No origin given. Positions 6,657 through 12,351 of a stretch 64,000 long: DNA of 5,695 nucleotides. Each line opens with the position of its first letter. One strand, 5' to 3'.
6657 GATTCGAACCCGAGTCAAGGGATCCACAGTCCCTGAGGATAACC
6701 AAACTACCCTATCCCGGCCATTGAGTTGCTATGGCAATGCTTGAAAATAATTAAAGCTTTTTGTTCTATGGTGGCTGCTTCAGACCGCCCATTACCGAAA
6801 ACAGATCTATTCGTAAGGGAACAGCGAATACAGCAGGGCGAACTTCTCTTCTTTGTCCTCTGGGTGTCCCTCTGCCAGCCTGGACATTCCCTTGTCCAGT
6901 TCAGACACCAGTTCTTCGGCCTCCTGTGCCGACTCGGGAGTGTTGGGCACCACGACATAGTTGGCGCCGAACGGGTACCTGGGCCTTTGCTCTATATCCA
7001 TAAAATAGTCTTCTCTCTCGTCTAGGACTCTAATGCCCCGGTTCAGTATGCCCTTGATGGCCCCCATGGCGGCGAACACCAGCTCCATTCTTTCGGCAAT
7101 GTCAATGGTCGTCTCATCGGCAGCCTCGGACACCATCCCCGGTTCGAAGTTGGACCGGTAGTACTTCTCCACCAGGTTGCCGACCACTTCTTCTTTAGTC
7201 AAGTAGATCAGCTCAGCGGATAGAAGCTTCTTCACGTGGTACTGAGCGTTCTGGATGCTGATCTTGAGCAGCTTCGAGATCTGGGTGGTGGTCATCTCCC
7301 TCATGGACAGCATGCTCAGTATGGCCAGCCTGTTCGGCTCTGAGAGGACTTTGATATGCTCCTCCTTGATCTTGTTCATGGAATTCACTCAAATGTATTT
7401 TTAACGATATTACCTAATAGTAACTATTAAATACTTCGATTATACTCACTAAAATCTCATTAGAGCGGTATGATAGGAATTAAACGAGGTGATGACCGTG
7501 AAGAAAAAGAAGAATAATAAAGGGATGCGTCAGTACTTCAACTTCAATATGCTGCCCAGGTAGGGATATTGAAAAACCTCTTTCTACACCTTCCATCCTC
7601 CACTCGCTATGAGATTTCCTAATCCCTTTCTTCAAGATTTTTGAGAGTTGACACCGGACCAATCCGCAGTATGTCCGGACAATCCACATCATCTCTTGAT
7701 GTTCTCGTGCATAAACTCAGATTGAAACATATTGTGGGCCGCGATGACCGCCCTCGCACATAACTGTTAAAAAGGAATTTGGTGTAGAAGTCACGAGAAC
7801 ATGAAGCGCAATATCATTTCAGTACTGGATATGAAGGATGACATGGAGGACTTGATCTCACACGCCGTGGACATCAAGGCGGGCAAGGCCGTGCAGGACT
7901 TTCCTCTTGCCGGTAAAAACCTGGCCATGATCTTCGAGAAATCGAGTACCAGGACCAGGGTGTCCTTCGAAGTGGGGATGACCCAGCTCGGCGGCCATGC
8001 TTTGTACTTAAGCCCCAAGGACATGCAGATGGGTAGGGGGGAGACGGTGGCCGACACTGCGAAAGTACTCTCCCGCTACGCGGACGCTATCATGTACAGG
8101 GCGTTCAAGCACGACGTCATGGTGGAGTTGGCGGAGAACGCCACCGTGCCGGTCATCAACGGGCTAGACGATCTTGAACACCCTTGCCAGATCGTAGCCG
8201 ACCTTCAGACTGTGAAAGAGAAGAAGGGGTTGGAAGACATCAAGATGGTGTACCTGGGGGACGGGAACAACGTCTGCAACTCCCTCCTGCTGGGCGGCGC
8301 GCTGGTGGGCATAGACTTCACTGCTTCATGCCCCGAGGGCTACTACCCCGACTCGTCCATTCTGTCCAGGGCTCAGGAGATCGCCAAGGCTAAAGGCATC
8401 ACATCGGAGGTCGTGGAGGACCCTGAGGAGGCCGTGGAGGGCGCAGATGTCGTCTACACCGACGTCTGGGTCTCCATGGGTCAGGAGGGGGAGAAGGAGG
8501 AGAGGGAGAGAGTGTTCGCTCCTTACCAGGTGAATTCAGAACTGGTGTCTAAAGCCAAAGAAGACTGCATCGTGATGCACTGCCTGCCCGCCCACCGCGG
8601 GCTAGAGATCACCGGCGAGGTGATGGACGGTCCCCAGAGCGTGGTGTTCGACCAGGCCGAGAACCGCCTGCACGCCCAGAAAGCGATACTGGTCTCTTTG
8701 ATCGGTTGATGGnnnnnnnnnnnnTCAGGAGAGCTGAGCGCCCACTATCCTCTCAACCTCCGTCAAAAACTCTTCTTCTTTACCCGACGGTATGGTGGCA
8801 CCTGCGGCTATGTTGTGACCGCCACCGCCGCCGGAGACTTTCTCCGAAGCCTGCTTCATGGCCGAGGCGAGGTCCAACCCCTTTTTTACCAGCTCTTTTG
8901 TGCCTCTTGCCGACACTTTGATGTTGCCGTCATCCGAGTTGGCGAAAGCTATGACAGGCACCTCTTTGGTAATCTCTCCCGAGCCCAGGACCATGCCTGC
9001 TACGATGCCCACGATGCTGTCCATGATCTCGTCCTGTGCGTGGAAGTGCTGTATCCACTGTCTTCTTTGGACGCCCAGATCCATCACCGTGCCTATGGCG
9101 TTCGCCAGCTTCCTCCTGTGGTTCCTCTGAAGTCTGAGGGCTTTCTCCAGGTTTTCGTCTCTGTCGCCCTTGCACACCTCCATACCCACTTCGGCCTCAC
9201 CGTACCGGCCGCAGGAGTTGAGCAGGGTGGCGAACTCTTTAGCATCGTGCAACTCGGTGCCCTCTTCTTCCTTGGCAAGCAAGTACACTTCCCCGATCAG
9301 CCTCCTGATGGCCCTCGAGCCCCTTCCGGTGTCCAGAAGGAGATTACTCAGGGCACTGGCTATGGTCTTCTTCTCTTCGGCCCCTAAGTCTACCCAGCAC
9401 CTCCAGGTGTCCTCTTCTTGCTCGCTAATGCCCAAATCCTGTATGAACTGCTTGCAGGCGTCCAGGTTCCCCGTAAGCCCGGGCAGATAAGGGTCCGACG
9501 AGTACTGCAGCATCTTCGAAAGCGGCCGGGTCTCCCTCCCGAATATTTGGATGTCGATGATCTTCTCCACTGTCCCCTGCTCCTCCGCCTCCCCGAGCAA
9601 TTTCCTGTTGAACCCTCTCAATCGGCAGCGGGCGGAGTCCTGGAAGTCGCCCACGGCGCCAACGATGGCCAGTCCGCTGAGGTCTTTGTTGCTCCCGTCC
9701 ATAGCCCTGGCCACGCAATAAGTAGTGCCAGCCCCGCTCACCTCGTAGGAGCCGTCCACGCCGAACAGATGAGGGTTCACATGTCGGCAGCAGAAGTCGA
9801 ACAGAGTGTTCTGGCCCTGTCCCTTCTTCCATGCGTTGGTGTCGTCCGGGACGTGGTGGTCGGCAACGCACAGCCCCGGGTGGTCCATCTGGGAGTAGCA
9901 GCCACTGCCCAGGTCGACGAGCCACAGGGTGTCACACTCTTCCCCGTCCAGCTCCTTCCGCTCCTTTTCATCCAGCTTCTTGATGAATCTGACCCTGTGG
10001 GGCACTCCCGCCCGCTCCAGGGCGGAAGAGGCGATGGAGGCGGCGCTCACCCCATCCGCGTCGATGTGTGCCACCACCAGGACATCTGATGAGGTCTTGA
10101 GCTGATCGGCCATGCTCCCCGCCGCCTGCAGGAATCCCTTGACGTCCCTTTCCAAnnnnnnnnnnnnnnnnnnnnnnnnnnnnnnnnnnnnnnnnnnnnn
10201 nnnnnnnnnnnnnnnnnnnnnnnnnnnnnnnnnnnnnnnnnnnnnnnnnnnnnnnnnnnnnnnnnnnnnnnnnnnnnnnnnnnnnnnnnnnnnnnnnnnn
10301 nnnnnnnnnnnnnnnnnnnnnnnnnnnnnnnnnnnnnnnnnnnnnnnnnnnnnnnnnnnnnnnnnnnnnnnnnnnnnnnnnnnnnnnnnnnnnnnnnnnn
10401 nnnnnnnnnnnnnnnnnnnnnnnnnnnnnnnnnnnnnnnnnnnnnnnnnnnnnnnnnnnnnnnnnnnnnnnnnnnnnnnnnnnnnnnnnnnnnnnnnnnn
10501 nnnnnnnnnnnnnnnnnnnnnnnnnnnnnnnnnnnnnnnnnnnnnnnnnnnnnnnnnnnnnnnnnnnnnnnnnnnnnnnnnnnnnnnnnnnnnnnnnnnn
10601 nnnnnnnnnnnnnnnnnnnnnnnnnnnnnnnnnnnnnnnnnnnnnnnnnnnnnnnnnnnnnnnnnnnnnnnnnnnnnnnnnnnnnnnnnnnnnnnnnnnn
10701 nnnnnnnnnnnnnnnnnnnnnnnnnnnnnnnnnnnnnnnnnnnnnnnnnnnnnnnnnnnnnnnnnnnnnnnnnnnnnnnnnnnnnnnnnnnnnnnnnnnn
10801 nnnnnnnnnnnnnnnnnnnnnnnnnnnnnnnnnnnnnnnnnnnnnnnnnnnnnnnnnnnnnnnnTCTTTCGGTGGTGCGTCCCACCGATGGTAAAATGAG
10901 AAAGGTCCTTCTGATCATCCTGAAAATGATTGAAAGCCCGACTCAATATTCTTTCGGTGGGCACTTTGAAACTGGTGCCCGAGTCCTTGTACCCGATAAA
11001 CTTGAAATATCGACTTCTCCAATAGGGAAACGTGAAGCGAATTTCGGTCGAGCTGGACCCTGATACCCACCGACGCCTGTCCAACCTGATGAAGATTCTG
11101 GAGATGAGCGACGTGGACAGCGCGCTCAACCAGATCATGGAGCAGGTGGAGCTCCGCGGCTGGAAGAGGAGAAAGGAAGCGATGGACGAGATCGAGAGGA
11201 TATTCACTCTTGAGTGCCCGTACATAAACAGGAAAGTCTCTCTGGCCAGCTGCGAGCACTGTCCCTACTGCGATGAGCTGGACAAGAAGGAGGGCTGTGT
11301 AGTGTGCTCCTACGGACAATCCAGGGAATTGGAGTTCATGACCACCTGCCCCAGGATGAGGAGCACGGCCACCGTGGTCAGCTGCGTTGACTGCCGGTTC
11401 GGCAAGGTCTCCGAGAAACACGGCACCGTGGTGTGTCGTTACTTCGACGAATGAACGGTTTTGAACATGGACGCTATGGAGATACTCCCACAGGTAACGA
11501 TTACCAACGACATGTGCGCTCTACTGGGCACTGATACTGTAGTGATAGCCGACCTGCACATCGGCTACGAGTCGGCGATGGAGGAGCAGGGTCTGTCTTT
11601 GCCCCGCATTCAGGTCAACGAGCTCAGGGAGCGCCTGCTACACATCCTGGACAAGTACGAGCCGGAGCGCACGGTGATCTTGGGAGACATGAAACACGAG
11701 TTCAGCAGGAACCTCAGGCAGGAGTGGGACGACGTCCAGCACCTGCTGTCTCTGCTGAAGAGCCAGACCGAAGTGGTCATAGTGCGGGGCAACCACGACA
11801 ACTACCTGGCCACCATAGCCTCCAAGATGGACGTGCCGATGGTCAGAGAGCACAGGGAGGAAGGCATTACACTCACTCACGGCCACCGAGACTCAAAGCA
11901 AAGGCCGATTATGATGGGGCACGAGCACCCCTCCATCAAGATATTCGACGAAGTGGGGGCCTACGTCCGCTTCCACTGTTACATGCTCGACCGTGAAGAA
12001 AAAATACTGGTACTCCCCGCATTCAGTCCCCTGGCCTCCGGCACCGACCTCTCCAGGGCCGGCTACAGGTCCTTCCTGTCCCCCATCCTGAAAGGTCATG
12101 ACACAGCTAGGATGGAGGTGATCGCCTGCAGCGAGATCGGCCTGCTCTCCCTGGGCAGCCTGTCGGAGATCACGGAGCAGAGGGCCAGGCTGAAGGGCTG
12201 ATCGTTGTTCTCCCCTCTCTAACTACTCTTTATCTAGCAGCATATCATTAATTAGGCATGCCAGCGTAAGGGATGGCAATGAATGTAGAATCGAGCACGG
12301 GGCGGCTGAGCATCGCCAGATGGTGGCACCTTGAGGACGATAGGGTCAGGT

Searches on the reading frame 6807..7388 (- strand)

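Call 9: search_protein_families(library=pfam, proteins=[window:6807-7388:-])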
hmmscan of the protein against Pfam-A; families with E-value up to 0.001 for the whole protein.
window:6807-7388:- (193 aa): 4 families
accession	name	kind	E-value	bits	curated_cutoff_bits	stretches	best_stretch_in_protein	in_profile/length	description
PF12840.13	HTH_20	-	3.7e-11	43.3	27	1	15-61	1-48/51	Helix-turn-helix domain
PF01022.26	HTH_5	-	6.6e-08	32.8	22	1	18-61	2-45/47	Bacterial regulatory protein, arsR family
PF14394.12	DUF4423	-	7.9e-07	29.5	30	1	2-66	5-71/165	Domain of unknown function (DUF4423)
PF12802.13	MarR_2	-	0.00012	22.6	27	1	19-66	6-55/61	MarR family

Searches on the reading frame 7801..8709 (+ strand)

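Call 9: search_protein_families(library=pfam, proteins=[window:7801-8709:+])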
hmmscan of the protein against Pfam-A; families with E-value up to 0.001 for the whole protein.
window:7801-8709:+ (302 aa): 2 families
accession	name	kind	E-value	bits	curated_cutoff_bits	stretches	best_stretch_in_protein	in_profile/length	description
PF00185.30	OTCace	-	1.4e-62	210.8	29.4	1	146-299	2-156/157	Aspartate/ornithine carbamoyltransferase, Asp/Orn binding domain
PF02729.26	OTCace_N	-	6.3e-47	159.8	29.9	1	3-140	1-148/148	Aspartate/ornithine carbamoyltransferase, carbamoyl-P binding domain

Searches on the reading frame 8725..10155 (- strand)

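Call 23: search_protein_families(library=pfam, proteins=[window:8725-10155:-])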
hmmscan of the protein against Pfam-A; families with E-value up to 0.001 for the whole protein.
window:8725-10155:- (476 aa): 3 families
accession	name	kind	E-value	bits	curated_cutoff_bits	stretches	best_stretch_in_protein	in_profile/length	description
PF21763.2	DHH_CID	-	4.3e-28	98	27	1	204-287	1-84/84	DHH-CID domain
PF02272.25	DHHA1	-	3.1e-17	63.4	25.9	1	380-471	16-100/102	DHHA1 domain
PF01368.27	DHH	-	0.0002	22.1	28.1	1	25-107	2-79/125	DHH family, N-terminal domain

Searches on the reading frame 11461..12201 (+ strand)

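Call 3: search_protein_families(library=pfam, proteins=[window:11461-12201:+])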
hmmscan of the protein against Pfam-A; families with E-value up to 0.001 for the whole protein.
window:11461-12201:+ (246 aa): 3 families
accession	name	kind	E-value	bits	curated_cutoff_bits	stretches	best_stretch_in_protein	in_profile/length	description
PF00149.33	Metallophos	-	1.8e-07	32.2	21.5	1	27-142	4-116/191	Calcineurin-like phosphoesterase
PF12850.12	Metallophos_2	-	0.00039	20.9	27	1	27-146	4-94/154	Calcineurin-like phosphoesterase superfamily domain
PF02603.21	Hpr_kinase_N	-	0.00087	19.7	24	0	52-132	31-112/125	HPr Serine kinase N terminus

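Call 4: search_protein_families(library=ncbifam, proteins=[window:11461-12201:+])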
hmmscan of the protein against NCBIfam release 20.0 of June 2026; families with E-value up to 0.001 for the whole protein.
window:11461-12201:+ (246 aa): 3 families
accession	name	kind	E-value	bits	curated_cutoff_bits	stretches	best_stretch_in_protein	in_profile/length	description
TIGR00024.1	SbcD_rel_arch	hypoth_equivalog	1.9e-51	175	115.2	1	12-238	4-222/224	putative phosphoesterase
TIGR04123.1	P_estr_lig_assc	hypoth_equivalog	1.4e-33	116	150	1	25-200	22-192/207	ligase-associated DNA damage response endonuclease PdeM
NF006988.0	PRK09453.1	equivalog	0.00014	21.8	117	1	56-148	16-112/183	phosphodiesterase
